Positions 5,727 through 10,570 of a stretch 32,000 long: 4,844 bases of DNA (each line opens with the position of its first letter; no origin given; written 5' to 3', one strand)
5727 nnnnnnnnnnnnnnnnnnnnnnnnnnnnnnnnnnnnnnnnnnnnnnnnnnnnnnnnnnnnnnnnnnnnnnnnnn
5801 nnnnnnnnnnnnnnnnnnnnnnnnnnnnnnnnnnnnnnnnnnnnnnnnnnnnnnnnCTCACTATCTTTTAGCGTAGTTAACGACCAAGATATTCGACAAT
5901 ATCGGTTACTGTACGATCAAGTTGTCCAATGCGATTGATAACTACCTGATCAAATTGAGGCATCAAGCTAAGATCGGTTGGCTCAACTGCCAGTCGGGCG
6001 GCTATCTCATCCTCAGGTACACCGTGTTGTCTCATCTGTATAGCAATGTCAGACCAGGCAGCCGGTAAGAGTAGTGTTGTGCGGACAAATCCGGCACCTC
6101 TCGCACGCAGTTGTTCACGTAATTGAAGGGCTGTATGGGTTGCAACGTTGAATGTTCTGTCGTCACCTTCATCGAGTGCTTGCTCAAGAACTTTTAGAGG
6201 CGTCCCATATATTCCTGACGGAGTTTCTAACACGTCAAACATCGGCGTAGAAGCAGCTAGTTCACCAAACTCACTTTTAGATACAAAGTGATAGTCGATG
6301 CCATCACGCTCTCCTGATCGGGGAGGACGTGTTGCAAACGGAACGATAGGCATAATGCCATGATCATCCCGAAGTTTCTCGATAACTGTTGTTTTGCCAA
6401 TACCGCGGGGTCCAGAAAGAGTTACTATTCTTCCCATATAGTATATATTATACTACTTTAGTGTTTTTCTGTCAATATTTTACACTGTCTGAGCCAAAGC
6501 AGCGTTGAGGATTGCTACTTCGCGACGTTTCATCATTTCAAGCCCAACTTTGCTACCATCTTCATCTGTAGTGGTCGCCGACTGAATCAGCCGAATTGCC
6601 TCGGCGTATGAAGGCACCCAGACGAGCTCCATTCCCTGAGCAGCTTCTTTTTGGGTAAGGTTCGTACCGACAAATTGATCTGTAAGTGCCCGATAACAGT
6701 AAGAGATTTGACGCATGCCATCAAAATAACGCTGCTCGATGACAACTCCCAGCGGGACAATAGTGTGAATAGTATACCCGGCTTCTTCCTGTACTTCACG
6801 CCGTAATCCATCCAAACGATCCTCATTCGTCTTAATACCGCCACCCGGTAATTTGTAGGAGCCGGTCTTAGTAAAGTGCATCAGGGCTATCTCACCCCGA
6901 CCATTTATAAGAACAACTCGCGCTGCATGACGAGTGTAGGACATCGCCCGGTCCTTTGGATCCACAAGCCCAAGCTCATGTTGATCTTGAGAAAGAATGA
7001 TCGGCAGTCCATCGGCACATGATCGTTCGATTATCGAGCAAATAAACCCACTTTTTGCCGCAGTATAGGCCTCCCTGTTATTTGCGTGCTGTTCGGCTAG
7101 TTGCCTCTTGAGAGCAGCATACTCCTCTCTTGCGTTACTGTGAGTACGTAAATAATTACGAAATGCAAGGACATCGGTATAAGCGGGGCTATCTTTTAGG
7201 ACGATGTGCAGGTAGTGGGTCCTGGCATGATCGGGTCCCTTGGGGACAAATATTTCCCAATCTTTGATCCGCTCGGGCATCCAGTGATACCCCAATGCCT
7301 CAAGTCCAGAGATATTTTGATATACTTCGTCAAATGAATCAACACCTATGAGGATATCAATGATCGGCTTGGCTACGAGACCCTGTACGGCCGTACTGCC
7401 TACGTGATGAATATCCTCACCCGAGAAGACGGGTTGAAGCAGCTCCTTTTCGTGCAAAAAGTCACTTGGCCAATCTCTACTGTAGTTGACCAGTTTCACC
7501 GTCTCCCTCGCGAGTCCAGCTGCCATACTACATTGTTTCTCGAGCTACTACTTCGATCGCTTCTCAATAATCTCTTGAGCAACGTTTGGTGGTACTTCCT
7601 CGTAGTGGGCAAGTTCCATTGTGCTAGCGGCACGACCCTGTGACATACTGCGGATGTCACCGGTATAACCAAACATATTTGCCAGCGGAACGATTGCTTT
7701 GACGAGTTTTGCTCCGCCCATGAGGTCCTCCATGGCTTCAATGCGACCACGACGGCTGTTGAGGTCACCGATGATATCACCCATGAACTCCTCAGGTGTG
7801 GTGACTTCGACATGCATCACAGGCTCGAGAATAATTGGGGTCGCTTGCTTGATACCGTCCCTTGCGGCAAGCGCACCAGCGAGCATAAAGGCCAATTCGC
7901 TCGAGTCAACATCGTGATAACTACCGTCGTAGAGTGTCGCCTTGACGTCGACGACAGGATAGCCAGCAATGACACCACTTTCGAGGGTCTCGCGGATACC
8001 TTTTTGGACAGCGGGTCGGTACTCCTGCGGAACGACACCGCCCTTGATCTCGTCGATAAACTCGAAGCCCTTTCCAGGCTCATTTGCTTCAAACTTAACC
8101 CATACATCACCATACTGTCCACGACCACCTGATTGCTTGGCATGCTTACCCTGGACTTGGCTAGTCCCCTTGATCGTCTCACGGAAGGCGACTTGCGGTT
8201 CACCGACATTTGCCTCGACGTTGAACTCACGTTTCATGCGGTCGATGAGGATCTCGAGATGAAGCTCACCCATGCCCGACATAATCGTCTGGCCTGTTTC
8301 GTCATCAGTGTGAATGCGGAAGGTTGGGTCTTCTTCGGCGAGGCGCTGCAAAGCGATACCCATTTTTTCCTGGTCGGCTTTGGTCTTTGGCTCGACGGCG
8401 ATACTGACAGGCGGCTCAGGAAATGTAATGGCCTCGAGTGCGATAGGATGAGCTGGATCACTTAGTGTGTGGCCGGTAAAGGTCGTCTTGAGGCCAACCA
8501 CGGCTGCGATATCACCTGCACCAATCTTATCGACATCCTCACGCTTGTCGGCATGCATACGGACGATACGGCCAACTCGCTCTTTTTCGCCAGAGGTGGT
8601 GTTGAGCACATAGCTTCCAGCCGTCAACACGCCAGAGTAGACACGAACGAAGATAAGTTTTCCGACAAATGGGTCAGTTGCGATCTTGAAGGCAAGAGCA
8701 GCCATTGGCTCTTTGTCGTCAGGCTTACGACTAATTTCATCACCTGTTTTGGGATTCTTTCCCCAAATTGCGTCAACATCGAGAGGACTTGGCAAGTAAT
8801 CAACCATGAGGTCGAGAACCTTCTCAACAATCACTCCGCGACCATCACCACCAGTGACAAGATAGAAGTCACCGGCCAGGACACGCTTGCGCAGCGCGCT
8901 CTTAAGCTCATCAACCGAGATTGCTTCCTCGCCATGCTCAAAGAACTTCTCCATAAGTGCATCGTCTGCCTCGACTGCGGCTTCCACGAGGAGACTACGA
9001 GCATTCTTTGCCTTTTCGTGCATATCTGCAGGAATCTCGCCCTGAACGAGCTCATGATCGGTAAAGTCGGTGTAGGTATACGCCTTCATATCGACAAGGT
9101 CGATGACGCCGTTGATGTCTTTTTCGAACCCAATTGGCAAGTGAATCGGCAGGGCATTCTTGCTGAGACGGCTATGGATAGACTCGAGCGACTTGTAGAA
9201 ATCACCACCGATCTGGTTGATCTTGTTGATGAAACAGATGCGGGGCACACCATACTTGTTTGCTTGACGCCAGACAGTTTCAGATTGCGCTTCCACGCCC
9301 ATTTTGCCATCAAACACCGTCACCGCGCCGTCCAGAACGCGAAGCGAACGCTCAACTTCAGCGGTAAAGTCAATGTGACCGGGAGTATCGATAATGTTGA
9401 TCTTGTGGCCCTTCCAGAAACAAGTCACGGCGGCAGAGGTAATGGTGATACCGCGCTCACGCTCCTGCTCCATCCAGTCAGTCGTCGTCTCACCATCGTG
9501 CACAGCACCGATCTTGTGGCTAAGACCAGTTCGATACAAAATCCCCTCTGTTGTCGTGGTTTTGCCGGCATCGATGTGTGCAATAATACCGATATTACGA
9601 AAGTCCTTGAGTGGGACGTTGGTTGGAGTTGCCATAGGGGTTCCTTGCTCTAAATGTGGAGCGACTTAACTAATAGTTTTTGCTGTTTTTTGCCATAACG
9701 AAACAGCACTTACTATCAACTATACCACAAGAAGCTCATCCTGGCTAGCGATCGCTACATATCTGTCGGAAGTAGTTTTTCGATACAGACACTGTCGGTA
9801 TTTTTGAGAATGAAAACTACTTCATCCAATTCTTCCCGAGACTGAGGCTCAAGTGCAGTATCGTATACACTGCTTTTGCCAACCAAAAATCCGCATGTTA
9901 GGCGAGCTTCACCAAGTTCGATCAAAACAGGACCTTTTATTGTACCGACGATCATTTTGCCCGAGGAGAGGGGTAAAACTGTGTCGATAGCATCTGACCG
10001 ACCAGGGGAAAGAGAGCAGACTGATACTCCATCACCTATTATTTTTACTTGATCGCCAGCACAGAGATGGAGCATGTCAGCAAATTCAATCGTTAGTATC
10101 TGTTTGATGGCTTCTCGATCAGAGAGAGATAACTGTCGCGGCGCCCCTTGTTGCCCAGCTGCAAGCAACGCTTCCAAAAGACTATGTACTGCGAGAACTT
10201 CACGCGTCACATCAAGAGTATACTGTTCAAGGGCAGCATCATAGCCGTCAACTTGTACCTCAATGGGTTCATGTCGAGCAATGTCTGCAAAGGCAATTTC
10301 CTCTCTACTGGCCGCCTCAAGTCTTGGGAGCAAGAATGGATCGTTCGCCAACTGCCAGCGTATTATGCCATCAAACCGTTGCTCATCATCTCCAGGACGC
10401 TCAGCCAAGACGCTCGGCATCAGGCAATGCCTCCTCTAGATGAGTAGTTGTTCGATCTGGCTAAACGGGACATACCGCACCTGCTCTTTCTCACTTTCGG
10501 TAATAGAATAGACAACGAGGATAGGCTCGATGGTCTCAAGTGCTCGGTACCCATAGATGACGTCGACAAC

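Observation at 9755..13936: Three tandem acidic proteins of unknown function that appear to be paralogues built from one two-module unit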

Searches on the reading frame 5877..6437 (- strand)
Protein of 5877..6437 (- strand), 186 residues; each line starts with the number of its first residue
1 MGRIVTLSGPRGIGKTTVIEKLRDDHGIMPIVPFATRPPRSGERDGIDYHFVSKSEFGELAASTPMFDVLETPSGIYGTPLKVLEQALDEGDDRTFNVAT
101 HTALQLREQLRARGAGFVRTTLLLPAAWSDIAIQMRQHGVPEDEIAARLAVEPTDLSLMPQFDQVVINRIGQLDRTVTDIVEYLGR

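Call 80: search_protein_families(library=pfam, proteins=[window:5877-6437:-], max_evalue=0.001)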
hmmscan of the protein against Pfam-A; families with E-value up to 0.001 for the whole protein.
window:5877-6437:- (186 aa): 2 families
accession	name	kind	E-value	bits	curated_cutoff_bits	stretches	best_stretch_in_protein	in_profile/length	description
PF00625.27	Guanylate_kin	-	6e-14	52.6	25.2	1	2-183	2-178/182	Guanylate kinase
PF13173.12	AAA_14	-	0.00083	19.8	27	0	3-26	3-26/129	AAA domain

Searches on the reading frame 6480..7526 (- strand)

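Call 80: search_protein_families(library=pfam, proteins=[window:6480-7526:-], max_evalue=0.001)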
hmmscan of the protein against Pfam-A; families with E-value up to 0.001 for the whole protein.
window:6480-7526:- (348 aa): 2 families
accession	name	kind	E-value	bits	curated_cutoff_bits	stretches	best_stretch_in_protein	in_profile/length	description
PF04229.20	GrpB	-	2.7e-46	158.1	25.5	1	10-168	2-159/159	GrpB protein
PF00293.34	NUDIX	-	8.2e-12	45.7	21.1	1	199-305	3-114/134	NUDIX domain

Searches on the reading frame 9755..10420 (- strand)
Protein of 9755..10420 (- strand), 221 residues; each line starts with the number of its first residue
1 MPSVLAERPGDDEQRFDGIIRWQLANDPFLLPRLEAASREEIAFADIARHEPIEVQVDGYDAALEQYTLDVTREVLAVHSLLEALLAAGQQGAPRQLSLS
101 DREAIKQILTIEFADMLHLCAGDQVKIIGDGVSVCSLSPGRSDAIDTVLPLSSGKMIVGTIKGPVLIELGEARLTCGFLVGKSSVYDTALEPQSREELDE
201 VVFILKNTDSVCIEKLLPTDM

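Call 3: search_protein_families(library=pfam, proteins=[window:9755-10420:-], max_evalue=1)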
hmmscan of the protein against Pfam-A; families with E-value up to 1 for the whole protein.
window:9755-10420:- (221 aa): 1 family
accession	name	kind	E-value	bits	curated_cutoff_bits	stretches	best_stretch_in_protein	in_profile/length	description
PF24869.1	DUF7734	-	0.25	11.3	27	0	63-80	3-20/89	Domain of unknown function (DUF7734)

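Call 4: search_protein_families(library=ncbifam, proteins=[window:9755-10420:-], max_evalue=1)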
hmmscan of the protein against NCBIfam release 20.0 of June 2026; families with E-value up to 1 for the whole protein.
window:9755-10420:- (221 aa): 0 families

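Call 15: search_protein_families(library=phrogs, proteins=[window:9755-10420:-], max_evalue=1)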
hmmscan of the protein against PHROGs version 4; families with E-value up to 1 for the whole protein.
window:9755-10420:- (221 aa): 0 families
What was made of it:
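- On Mobile element or prophage remnant: No PHROG hit (call 15).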

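Call 16: search_protein_families(library=padloc, proteins=[window:9755-10420:-], max_evalue=1)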
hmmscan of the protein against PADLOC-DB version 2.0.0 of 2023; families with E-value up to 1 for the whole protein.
window:9755-10420:- (221 aa): 0 families
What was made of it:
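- On Toxin-immunity or anti-phage defence locus: No PADLOC hit (call 16).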

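Call 73: predict_structure(alignment_id=A4)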
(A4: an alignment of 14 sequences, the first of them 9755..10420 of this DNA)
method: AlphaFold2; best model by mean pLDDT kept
length: 221 residues; sequences in the alignment: 14
mean_pLDDT: 35.1   pTM: 0.23
mean pLDDT of the five models: 35.1, 34.7, 34.6, 32.2, 32.1
residues with pLDDT >= 90: 0; 70-90: 0; 50-70: 1; < 50: 220
segments of 3 or more residues with pLDDT < 50: 1-7, 9-221
pLDDT, mean of each block of 10 residues (from residue 1): 38 44 42 39 32 25 29 38 41 38 40 29 27 28 38 40 39 38 38 34 33 25 27
secondary structure, 60 per line:
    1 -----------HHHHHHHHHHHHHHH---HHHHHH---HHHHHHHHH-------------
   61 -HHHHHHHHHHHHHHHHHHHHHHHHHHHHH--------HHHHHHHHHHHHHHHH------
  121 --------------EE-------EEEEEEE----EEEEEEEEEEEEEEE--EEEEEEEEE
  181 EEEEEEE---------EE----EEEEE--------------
elements in order: H12-26 H30-35 H39-47 H62-90 H99-114 E144-150 E155-169 E172-187 E203-207
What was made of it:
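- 9755..10420 (-): Gene C (L336_0012), 221 aa, pI 4.43. It is a probable diverged half-unit (helical hairpin plus first beta-domain). It has a strong AGGAGG ribosome-binding site and lies 15 nt after B. The AF2 model failed with pLDDT 35 (call 73).
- Tried and rejected: With the shallow alignment it failed at pLDDT 35 (call 73), so no fold search of C was possible.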
